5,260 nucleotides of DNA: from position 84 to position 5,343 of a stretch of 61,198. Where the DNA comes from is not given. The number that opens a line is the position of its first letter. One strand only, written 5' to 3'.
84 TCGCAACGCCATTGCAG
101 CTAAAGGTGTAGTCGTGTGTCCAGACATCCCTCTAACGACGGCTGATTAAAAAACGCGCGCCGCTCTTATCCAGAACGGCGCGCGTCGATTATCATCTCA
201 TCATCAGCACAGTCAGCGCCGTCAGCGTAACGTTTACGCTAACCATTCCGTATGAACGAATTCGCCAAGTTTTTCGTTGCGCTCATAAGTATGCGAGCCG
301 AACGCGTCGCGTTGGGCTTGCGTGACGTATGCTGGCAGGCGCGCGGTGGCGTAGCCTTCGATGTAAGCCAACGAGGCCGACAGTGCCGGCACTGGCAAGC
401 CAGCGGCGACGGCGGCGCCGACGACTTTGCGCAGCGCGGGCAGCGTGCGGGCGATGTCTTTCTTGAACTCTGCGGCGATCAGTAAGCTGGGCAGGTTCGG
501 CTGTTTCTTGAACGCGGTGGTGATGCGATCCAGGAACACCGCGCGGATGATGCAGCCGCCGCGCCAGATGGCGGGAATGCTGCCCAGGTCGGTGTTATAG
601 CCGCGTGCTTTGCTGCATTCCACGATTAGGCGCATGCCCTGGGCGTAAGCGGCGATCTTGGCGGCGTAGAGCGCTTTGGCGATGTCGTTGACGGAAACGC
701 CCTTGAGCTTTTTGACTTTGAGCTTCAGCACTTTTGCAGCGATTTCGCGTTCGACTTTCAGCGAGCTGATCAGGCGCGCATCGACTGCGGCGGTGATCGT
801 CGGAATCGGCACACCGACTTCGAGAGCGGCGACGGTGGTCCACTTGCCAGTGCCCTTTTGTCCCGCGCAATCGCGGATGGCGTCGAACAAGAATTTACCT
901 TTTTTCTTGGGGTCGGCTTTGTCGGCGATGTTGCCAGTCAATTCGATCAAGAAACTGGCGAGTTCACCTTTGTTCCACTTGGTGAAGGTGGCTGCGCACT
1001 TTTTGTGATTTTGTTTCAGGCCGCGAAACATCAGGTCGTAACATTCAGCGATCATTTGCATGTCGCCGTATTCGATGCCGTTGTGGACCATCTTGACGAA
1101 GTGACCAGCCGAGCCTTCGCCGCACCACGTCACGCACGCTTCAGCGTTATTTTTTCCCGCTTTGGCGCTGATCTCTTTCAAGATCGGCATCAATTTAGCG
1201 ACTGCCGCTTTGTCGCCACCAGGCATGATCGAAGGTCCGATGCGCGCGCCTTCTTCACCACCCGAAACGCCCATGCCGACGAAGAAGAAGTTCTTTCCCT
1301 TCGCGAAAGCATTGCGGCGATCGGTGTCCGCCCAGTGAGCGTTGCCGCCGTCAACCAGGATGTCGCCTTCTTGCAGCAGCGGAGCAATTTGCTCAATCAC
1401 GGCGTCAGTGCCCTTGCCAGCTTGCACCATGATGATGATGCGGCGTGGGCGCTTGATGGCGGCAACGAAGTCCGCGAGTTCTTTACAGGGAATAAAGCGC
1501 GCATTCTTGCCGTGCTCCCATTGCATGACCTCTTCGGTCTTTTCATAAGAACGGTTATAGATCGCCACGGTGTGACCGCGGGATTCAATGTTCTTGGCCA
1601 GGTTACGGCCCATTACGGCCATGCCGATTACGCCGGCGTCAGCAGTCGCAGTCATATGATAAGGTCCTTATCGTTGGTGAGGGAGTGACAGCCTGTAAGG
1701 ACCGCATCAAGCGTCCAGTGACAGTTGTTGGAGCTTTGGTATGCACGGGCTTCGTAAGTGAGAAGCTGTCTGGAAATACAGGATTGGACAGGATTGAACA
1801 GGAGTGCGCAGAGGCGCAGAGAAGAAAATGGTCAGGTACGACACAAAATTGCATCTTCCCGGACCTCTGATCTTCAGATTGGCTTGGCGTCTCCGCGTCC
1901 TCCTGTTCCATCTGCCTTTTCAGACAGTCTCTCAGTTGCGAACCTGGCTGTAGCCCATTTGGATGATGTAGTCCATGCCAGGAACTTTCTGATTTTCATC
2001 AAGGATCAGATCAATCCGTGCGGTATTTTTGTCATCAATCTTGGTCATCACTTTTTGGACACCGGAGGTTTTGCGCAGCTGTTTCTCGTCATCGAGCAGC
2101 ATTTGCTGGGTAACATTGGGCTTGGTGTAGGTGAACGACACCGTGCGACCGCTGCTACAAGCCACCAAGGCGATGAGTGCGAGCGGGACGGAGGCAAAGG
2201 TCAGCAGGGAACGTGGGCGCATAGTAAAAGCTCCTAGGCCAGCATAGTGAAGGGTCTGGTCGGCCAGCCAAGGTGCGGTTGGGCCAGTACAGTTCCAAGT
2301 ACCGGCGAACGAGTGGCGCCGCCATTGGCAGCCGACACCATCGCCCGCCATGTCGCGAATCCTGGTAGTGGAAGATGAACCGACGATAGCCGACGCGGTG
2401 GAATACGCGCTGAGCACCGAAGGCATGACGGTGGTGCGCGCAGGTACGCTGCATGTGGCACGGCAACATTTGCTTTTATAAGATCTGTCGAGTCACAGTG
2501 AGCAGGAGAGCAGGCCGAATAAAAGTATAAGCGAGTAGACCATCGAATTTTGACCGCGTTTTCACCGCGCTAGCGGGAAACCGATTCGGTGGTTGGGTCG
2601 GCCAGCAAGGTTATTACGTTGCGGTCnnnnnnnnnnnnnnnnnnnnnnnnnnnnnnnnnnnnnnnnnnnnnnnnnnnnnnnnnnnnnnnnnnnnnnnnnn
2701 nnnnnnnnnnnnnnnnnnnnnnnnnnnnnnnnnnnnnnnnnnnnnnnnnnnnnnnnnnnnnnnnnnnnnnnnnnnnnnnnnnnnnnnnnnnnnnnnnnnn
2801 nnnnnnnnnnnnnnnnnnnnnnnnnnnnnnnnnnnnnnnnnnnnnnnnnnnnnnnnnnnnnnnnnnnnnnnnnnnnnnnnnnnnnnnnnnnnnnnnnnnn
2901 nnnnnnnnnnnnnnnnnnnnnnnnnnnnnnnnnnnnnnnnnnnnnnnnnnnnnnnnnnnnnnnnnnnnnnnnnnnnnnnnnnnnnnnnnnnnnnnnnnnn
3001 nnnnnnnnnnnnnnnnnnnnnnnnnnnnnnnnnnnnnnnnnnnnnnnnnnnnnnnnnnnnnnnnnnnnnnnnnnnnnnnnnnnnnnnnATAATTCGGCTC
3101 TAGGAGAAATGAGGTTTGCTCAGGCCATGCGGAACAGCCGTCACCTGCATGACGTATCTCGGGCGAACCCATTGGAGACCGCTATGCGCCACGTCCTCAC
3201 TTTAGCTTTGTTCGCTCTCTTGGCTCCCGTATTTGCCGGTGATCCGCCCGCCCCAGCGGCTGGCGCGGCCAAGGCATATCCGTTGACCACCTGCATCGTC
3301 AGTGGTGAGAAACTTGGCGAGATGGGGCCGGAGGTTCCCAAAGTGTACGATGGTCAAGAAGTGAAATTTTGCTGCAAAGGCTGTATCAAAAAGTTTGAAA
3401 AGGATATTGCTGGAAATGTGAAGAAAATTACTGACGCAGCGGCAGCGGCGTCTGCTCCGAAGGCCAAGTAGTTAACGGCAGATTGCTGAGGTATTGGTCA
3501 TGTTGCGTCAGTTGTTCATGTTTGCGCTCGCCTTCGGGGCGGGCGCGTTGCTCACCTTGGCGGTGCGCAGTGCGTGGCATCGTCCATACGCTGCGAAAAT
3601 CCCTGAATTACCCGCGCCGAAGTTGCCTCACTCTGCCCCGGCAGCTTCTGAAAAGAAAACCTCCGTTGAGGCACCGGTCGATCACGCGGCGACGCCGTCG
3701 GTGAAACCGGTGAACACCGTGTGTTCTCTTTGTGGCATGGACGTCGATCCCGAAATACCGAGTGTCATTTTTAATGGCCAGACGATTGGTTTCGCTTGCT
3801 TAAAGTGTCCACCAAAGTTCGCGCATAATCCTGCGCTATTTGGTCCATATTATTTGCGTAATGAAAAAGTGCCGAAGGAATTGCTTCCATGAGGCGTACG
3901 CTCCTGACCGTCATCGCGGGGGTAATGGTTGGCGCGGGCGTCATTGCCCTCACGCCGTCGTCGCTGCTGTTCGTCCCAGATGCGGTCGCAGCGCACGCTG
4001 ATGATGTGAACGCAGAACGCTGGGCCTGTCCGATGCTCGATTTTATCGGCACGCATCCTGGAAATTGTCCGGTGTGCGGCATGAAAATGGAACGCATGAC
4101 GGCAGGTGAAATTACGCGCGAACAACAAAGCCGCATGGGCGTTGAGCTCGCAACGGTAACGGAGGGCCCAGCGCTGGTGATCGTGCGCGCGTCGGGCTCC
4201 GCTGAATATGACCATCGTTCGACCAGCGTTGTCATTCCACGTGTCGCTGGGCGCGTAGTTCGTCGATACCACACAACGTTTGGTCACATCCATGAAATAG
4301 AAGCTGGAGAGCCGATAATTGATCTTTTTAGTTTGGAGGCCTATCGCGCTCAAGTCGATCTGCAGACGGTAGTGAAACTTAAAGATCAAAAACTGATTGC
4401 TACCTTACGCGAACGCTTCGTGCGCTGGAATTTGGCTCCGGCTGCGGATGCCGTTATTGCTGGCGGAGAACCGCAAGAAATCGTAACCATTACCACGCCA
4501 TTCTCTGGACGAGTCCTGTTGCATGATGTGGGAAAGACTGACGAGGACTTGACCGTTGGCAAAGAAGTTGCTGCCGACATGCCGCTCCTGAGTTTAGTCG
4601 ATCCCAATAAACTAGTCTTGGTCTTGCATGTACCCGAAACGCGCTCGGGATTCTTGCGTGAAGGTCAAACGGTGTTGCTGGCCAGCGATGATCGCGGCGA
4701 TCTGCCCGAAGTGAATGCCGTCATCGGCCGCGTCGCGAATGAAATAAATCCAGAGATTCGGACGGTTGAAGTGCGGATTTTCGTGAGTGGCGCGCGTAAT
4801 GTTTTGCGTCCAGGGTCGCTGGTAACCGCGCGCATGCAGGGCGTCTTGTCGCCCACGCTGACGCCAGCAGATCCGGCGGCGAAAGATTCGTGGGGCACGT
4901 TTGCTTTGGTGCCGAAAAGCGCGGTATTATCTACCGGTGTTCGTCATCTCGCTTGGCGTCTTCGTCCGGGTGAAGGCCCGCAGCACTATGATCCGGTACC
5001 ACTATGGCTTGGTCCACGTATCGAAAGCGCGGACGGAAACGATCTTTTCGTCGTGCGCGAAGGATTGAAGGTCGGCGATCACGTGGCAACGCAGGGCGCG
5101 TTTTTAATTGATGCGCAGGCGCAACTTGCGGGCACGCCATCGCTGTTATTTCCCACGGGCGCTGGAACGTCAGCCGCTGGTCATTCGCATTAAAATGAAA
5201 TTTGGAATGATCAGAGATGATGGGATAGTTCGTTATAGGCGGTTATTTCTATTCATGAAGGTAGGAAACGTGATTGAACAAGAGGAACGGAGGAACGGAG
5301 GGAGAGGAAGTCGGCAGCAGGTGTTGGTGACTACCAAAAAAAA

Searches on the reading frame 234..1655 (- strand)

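Call 8: search_protein_families(library=pfam, proteins=[window:234-1655:-], max_evalue=0.001)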
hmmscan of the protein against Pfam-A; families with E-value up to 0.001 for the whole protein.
window:234-1655:- (473 aa): 3 families
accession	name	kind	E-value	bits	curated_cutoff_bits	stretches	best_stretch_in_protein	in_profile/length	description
PF00393.24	6PGD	-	3.6e-112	374.9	27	1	184-471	1-290/290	6-phosphogluconate dehydrogenase, C-terminal domain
PF03446.21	NAD_binding_2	-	1.6e-45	155.5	21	1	8-176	3-157/161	NAD binding domain of 6-phosphogluconate dehydrogenase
PF01488.26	Shikimate_DH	-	9.8e-05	22.9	24.3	1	4-66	12-75/138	Shikimate / quinate 5-dehydrogenase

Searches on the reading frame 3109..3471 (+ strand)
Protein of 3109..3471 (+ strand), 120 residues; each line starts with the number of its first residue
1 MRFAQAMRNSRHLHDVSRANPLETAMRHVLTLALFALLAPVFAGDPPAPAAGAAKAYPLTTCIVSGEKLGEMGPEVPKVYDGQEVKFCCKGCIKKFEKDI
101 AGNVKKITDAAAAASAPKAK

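Call 90: search_protein_families(library=pfam, proteins=[window:3109-3471:+], max_evalue=0.01)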
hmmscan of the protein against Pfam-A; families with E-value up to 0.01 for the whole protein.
window:3109-3471:+ (120 aa): 2 families
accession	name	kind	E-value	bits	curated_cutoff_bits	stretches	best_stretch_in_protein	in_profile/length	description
PF04945.19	YHS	-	0.00024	21.5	30.3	1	78-99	18-39/47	YHS domain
PF24273.1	TRASH_HVO_1752_C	-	0.0063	17.1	27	1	78-98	18-38/47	HVO_1752, C-terminal TRASH domain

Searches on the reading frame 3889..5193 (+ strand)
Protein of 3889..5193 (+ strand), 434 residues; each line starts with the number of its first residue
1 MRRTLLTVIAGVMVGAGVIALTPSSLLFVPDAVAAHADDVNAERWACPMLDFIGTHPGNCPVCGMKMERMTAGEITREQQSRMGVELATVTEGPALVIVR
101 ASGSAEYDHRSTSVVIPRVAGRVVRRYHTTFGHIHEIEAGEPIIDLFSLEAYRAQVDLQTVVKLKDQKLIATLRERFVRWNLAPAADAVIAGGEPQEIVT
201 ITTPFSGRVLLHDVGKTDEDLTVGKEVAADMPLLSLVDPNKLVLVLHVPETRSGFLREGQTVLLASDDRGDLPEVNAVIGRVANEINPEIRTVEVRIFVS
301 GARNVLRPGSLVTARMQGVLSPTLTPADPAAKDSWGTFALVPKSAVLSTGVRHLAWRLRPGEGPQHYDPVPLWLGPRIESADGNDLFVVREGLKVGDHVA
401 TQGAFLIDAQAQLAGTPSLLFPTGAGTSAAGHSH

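Call 8: search_protein_families(library=pfam, proteins=[window:3889-5193:+], max_evalue=0.001)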
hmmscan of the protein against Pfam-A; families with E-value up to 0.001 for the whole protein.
window:3889-5193:+ (434 aa): 3 families
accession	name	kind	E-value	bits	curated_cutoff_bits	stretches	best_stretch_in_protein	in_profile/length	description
PF16576.10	HlyD_D23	-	1.4e-22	80.5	30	1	99-311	6-213/214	Barrel-sandwich domain of CusB or HlyD membrane-fusion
PF13437.12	HlyD_3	-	1.8e-10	41.9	22.2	1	200-309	1-106/106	HlyD family secretion protein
PF19335.5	HMBD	-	5e-07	30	23.6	1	45-68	2-26/28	Heavy metal binding domain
